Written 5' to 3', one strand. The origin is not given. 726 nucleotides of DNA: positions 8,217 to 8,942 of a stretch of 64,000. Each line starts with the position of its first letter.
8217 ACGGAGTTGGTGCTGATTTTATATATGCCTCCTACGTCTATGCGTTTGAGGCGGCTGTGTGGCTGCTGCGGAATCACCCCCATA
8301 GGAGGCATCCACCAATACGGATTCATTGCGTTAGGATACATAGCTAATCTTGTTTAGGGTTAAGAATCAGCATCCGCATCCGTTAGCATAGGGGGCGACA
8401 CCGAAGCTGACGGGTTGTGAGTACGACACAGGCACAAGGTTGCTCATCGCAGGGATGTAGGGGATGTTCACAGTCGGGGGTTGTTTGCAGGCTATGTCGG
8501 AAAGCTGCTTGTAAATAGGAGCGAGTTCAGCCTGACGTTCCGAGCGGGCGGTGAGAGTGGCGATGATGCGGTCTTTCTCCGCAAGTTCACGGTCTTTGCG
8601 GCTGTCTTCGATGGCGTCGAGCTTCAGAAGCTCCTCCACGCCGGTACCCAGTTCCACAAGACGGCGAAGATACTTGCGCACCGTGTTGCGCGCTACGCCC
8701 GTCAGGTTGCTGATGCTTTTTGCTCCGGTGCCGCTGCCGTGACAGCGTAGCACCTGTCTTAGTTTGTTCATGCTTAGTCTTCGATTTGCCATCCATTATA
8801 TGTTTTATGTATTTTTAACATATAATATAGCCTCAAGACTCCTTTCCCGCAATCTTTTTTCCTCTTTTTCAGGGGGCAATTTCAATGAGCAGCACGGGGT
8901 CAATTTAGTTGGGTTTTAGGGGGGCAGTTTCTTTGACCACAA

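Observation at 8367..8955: IstA-N-terminus-like HTH protein sits next to a 4 x 24-bp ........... array, and the same core (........) recurs three times in the 56-kb control region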

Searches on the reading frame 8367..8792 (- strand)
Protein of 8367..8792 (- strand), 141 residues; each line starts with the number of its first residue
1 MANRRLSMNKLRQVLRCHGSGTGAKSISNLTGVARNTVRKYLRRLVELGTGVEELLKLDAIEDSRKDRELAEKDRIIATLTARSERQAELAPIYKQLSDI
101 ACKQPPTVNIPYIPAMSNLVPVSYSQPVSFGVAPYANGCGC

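Call 4: search_protein_families(library=pfam, proteins=[window:8367-8792:-], max_evalue=10)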
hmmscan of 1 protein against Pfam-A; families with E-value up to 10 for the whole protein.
window:8367-8792:- (141 aa): 12 families
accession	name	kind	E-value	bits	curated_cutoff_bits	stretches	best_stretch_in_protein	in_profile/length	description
PF02796.21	HTH_7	-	0.00022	21.7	23.8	1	5-43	5-43/45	Helix-turn-helix domain of resolvase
PF09339.16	HTH_IclR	-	0.00023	21.3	22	1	18-49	15-46/52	IclR helix-turn-helix domain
PF13730.12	HTH_36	-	0.0019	18.4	25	1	24-49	28-53/55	Helix-turn-helix domain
PF13551.12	HTH_29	-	0.028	14.9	28.1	1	14-49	4-40/64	Winged helix-turn helix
PF13412.12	HTH_24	-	0.029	14.4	21.9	1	25-49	21-45/48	Winged helix-turn-helix DNA-binding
PF24033.1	DUF7342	-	0.032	14.7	31.6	1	11-50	7-46/150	Family of unknown function (DUF7342)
PF08279.18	HTH_11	-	0.046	14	25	1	10-51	4-45/55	HTH domain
PF00196.25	GerE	-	0.051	13.7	23.5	1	12-46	8-42/57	Bacterial regulatory proteins, luxR family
PF25787.1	HTH_SB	-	0.055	13.7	43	1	12-41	13-42/53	Sleeping Beauty transposase HTH domain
PF14493.12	HTH_40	-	0.057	14.2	27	1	15-99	6-78/89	Helix-turn-helix domain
PF01978.25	TrmB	-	0.093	13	25.6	1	23-49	24-50/68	Sugar-specific transcriptional regulator TrmB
PF13384.12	HTH_23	-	0.18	12.1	24.6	1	14-49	10-45/50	Homeodomain-like domain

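Call 5: search_protein_families(library=phrogs, proteins=[window:8367-8792:-], max_evalue=10)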
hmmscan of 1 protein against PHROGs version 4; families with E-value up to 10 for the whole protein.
window:8367-8792:- (141 aa): 16 families
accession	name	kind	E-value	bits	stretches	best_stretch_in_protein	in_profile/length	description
phrog_3855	-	DNA, RNA and nucleotide metabolism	0.00024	22.5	1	10-49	68-107/115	HTH DNA binding protein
phrog_1157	-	integration and excision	0.0039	17.5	1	6-76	2-75/422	transposase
phrog_125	-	DNA, RNA and nucleotide metabolism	0.012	16.2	1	10-84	168-243/254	DNA invertase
phrog_9697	-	unknown function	0.013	16.3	1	2-48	3-49/164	-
phrog_9366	-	integration and excision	0.032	15.2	1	12-43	72-103/109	transposase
phrog_4538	-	unknown function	0.077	12.9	1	8-75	355-419/447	-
phrog_2308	-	unknown function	0.11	13.6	1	9-46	4-41/138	-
phrog_4494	-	unknown function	0.12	13.9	1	10-47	6-44/109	-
phrog_23081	-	unknown function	0.12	13.2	1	20-99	13-87/154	-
phrog_664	-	DNA, RNA and nucleotide metabolism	0.15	12.9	1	4-58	83-137/210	DNA binding protein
phrog_270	-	DNA, RNA and nucleotide metabolism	0.15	12.4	1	24-49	70-95/383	replication initiation protein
phrog_1687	-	transcription regulation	0.16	12.9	1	21-49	16-44/162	MarR family transcrition regulator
phrog_13024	-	unknown function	0.18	12.3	1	26-50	206-230/233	-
phrog_6401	-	DNA, RNA and nucleotide metabolism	0.21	12.5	1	25-43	13-31/64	DNA binding protein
phrog_27555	-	transcription regulation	0.29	11.7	1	6-60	132-186/203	transcriptional regulator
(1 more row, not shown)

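Call 14: find_homologous_proteins(query=window:8367-8792:-, max_evalue=0.001)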
Query window:8367-8792:- (141 aa): 52 proteins with E <= 0.001 among 74 candidates.
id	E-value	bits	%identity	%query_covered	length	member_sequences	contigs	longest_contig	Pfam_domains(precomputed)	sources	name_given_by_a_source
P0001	4.4e-85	300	99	100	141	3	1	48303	-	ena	-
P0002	2.4e-29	120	70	61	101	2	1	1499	-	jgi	jgi:hypothetical protein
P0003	4.4e-29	119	71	61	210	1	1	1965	-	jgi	jgi:hypothetical protein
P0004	2.1e-25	107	92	44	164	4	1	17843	-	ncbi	-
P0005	1.6e-23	101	71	61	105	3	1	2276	-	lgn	-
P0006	2.5e-23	101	96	39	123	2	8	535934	-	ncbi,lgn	-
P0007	3.8e-21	94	78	42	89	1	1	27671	-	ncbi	-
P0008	4.3e-21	94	66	66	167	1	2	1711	-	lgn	-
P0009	2.6e-20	91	62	61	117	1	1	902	-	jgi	jgi:hypothetical protein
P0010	4.6e-20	90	58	61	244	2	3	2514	-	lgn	-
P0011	1.0e-19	89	61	57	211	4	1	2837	-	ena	-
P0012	1.3e-19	89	87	39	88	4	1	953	PF09339.17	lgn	-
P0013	1.4e-19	89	67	61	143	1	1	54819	PF09339.17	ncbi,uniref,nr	ncbi:helix-turn-helix domain-containing protein [uncultured Duncaniella sp.]|uniref:helix-turn-helix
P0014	1.8e-19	88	62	56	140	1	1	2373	-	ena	-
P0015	2.0e-19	88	79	41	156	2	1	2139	PF02796.22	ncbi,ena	-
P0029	7.2e-18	83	58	59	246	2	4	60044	-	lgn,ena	-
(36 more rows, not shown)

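Call 15: search_protein_families(library=ncbifam, proteins=[window:8367-8792:-], max_evalue=10)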
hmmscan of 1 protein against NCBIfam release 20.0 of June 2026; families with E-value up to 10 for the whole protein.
window:8367-8792:- (141 aa): 3 families
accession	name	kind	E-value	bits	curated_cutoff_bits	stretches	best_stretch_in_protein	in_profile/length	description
NF033546.1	transpos_IS21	equivalog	0.00041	20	160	1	19-86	6-68/294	IS21 family transposase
NF033545.0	transpos_IS630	equivalog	0.00063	19.3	100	1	11-89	2-77/299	IS630 family transposase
NF040595.1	HTH_Cbp1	equivalog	0.11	12.4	140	1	5-55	46-95/135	CRISPR DNA repeat-binding protein Cbp1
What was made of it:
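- On IS21 family insertion sequence: The window ORF scores 20 bits on NF033546 (cut-off 160) and has no rve domain (calls 4, 15).
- Checked: Its N-terminus gives weak HTH hits (Pfam HTH_7 and HTH_IclR at E about 2e-4; NCBIfam IS21 transposase at 20 bits, cut-off 160; calls 4, 15).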

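Call 18: find_encoding_contigs(protein=P0006, flank=6000, max_places=6)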
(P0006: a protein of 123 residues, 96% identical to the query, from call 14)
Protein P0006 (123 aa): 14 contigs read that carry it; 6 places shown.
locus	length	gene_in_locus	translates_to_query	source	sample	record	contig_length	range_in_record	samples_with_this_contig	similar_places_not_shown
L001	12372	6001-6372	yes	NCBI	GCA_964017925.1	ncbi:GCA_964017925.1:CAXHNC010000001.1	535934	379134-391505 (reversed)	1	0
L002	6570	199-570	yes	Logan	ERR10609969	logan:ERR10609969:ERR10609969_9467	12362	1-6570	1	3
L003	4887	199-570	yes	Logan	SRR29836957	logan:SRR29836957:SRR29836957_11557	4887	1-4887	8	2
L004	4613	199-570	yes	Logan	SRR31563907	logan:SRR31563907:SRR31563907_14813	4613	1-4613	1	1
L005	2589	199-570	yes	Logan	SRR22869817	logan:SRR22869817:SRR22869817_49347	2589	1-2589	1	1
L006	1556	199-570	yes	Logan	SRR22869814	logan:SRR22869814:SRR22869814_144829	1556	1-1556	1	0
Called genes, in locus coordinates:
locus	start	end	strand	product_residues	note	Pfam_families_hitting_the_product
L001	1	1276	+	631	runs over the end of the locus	PF02195:ParB_N, PF17762:HTH_ParB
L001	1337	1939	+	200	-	-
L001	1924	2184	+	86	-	-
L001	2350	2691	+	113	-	-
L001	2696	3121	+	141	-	-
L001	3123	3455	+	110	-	-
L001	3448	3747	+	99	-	-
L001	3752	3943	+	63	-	-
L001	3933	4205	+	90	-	-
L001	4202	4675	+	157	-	-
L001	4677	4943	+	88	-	-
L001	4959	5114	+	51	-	-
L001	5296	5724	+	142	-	PF09643:YopX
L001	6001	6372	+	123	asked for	-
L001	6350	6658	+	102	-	-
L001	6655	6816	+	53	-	-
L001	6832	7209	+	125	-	-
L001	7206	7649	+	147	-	-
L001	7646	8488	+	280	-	PF13545:HTH_Crp_2 (weak), PF25200:DUF7833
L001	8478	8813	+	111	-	PF20338:DUF6633 (weak)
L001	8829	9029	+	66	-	-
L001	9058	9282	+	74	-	-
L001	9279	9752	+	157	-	-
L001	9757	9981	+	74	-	-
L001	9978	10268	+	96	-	-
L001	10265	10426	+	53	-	-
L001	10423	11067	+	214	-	-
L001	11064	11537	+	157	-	-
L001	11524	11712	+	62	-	-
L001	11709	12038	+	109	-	PF24203:Phage_ProQ_C_like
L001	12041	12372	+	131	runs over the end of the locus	PF09643:YopX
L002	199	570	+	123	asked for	-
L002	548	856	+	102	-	-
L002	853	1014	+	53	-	-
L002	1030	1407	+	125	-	-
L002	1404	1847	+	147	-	-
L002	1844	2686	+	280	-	PF13545:HTH_Crp_2 (weak), PF25200:DUF7833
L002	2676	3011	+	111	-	PF20338:DUF6633 (weak)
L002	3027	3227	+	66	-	-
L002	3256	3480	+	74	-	-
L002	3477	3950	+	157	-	-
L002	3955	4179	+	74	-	-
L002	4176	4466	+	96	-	-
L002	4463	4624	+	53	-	-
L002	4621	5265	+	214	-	-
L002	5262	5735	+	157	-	-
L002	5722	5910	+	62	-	-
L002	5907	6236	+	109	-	PF24203:Phage_ProQ_C_like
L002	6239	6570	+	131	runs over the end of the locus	PF09643:YopX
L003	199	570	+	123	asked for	-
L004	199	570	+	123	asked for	-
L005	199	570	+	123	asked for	-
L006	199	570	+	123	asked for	-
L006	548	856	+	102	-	-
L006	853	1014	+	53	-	-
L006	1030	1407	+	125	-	-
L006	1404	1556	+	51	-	?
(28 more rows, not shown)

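Call 19: find_encoding_contigs(protein=P0013, flank=6000, max_places=3)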
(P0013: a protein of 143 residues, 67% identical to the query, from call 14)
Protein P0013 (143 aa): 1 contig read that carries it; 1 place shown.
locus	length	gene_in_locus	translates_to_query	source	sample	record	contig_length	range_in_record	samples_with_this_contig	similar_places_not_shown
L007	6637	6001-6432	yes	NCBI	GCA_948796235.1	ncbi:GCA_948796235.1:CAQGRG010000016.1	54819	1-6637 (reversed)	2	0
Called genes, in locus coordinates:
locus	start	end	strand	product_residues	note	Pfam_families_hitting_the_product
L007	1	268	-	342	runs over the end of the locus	PF01595:CNNM, PF00571:CBS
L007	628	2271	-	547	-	PF00155:Aminotran_1_2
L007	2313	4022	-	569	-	PF06826:Asp-Al_Ex, PF02080:TrkA_C (weak), PF06826:Asp-Al_Ex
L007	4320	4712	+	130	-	-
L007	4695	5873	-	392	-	PF14294:DUF4372, PF01609:DDE_Tnp_1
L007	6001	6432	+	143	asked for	PF09339:HTH_IclR (faint)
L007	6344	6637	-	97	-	?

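Call 21: find_encoding_contigs(protein=P0004, flank=8000, max_places=4)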
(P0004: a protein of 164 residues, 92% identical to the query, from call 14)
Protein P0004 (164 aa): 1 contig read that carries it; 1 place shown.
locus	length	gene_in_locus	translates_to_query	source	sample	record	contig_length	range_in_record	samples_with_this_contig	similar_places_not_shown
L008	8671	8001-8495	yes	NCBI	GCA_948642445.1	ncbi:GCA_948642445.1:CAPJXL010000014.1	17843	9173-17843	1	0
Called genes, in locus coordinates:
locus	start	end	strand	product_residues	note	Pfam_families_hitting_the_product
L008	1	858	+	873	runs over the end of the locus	PF13491:FtsK_4TM, PF17854:FtsK_alpha, PF01580:FtsK_SpoIIIE, PF09397:FtsK_gamma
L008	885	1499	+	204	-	PF16584:LolA_2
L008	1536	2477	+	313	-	PF00890:FAD_binding_2 (faint), PF01134:GIDA (faint), PF01266:DAO (faint), PF03486:HI0933_like (faint), PF07992:Pyr_redox_2, PF13738:Pyr_redox_3, PF00070:Pyr_redox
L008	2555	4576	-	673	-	PF02922:CBM_48 (weak), PF00128:Alpha-amylase, PF11852:Pullul_strch_C, PF21653:pulA_all-beta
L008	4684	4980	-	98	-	-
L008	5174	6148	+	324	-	PF01699:Na_Ca_ex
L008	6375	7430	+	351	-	PF02275:CBAH, PF03417:AAT (weak)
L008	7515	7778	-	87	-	-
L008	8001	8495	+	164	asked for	-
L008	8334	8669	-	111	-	?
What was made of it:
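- IS copies break assemblies: L002-L006 start at the IS tip, and L008 and L007 end inside the IS (calls 18, 19, 21).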

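Call 22: find_encoding_contigs(protein=P0029, flank=6000, max_places=3)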
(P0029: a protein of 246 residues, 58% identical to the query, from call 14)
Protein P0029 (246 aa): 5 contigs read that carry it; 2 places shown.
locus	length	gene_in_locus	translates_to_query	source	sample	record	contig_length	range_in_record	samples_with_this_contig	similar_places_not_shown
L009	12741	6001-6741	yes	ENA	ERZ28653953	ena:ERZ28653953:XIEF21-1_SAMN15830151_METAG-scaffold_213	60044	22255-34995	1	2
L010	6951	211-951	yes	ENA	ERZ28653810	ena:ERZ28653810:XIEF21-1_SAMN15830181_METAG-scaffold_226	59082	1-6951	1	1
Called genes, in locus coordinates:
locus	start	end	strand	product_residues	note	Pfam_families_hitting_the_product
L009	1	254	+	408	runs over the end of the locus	-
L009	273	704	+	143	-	-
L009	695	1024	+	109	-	-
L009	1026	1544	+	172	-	-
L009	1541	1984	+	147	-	-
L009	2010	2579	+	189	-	-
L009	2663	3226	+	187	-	-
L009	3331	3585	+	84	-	-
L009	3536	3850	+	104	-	PF08299:Bac_DnaA_C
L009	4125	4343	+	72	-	PF14562:Endonuc_BglI, PF11487:RestrictionSfiI (weak)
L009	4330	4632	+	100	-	PF11487:RestrictionSfiI, PF14562:Endonuc_BglI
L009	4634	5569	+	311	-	PF01555:N6_N4_Mtase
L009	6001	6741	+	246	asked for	-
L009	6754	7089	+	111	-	-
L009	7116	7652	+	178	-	-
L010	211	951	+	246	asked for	-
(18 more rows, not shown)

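Call 24: find_related_loci(query=P0004, collection=genome_contigs, flank=5000)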
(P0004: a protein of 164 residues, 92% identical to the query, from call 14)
Query P0004 (164 aa) in genome_contigs; peptide patterns used: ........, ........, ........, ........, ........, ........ (x = any residue, [..] = any of these).
581 stretches matched a pattern; 244 encode a relative of the query (tblastn E <= 1e-3); the best 80 are kept; 80 distinct loci.
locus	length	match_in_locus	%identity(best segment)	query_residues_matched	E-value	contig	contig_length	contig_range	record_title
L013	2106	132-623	76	1-164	8e-87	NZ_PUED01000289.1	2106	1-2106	Paramuribaculum intestinale strain DSM 100749 seq289, whole genome shotgun sequence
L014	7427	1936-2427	76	1-164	9e-84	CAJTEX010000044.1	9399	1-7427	Bacteroidales bacterium isolate C34_57_MI_BP genome assembly, contig: MGBC000159.44, whole genome shotgun sequence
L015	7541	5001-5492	76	1-164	2e-83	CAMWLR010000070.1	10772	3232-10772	MAG TPA_asm: uncultured Porphyromonadaceae bacterium isolate SRR14411335_bin.9_metawrap_v1.3_MAG genome assembly, contig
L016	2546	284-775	77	1-164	4e-85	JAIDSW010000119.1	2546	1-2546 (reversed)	MAG: Duncaniella sp. isolate SC0364_comb_6 SC0364_comb_6_contig_119, whole genome shotgun sequence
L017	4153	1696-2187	75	1-164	8e-83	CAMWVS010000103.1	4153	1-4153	MAG TPA_asm: uncultured Prevotella sp. isolate SRR14411306_bin.5_metawrap_v1.3_MAG genome assembly, contig: NODE.2400_le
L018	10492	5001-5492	55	1-164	4e-61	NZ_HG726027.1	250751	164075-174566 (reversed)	Bacteroides neonati strain MS4, whole genome shotgun sequence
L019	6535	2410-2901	55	1-164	5e-60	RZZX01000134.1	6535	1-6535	MAG: Bacteroidia bacterium isolate INTA.CYC.015 contig-100_11024, whole genome shotgun sequence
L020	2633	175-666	53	1-164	2e-57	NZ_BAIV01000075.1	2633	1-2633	Bacteroides reticulotermitis JCM 10512, whole genome shotgun sequence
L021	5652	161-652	52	1-164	2e-56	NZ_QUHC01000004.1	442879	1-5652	Odoribacter sp. AF15-53 AF15-53.Scaf4, whole genome shotgun sequence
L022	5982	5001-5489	54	1-164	7e-56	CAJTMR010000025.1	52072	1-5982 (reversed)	MAG TPA_asm: uncultured Parabacteroides sp. isolate MGBC100138 genome assembly, contig: MGBC100138.25, whole genome shot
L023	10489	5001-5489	53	1-164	3e-54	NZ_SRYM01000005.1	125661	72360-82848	Parabacteroides distasonis strain NM39_I3 NODE_5_length_125661_cov_619.436, whole genome shotgun sequence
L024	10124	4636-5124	52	1-164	4e-49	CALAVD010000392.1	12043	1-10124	MAG TPA_asm: uncultured Prevotellaceae bacterium isolate ERR1278074_bin.77_CONCOCT_v1.1_MAG genome assembly, contig: ERZ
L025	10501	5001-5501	47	1-164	1e-46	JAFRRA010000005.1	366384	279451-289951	MAG: Bacteroidales bacterium isolate RGIG2722 Goat_Omasum-4__c384874, whole genome shotgun sequence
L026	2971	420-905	46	1-163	1e-44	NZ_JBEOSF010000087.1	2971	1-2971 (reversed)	Kitasatospora sp. NPDC097605 NPDC097605_268_D4.ctg-0087, whole genome shotgun sequence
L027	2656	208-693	46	1-163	1e-44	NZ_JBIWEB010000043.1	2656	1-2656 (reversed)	Pedobacter suwonensis strain NPDC097117 NPDC097117_222_G7.ctg-0043, whole genome shotgun sequence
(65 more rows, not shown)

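Call 47: find_encoding_contigs(protein=P0001, flank=3000, max_places=4)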
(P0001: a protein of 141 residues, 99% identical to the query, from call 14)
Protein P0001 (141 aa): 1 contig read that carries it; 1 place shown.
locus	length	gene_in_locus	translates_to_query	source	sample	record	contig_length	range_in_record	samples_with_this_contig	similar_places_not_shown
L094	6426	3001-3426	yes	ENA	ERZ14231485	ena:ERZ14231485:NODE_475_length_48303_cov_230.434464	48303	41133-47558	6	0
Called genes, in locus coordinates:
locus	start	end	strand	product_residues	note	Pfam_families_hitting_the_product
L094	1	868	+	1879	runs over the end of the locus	PF20155:TMP_3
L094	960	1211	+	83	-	-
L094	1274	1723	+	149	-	PF01510:Amidase_2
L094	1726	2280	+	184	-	-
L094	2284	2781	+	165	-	-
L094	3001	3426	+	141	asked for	-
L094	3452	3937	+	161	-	-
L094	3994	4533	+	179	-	-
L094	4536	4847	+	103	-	-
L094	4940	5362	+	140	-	PF25223:DUF7841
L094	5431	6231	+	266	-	PF07463:NUMOD4, PF13392:HNH_3, PF07453:NUMOD1 (weak)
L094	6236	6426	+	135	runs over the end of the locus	-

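Call 62: find_encoding_contigs(protein=P0007, flank=5000, max_places=3)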
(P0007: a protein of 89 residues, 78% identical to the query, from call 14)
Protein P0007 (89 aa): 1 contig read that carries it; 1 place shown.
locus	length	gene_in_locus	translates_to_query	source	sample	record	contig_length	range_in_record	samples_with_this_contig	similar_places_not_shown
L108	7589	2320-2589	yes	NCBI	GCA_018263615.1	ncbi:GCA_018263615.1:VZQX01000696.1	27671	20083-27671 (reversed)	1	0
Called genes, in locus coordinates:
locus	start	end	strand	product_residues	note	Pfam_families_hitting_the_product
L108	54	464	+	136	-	PF02463:SMC_N (weak), PF13175:AAA_15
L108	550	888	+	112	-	-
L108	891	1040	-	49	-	-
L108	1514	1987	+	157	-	PF13173:AAA_14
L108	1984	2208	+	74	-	-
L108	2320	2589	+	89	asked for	-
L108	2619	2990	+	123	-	-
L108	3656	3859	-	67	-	-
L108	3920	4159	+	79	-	-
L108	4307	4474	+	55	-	PF01695:IstB_IS21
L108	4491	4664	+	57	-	PF01695:IstB_IS21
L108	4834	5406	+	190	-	PF02534:T4SS-DNA_transf (weak), PF10412:TrwB_AAD_bind (weak), PF12696:TraG-D_C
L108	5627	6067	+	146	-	-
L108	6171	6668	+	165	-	-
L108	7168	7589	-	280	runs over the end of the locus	PF13707:RloB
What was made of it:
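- The only other truncated relative whose context was checked (P0007/L108) is a decayed, frameshifted IS in a non-phage setting (call 62).
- Tried and rejected: It is a frameshifted, decayed IS21 beside conjugation-type genes, not in a phage (call 62).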

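Call 68: predict_structure(protein=window:8367-8792:-)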
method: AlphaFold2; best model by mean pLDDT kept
length: 141 residues; sequences in the alignment: 1
mean_pLDDT: 63.2   pTM: 0.30
mean pLDDT of the five models: 63.2, 58.8, 57.1, 57.1, 49.0
residues with pLDDT >= 90: 20; 70-90: 28; 50-70: 44; < 50: 49
segments of 3 or more residues with pLDDT < 50: 1-4, 17-27, 109-111, 118-141
pLDDT, mean of each block of 10 residues (from residue 1): 48 50 46 63 66 71 90 95 88 81 56 48 43 42 42
secondary structure, 60 per line:
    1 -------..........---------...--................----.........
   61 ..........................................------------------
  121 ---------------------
elements in order: H8-17 H32-47 H52-102
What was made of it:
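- Checked: A single-sequence AlphaFold model shows short helices at 8-17 and 32-47, then one long helix at 52-102 (pLDDT 88-95 over residues 61-90) and a disordered tail (call 68).
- The long helix is predicted with high confidence (call 68). The shape of an N-terminal HTH, a long helix and a flexible tail superficially resembles small terminases (call 68).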
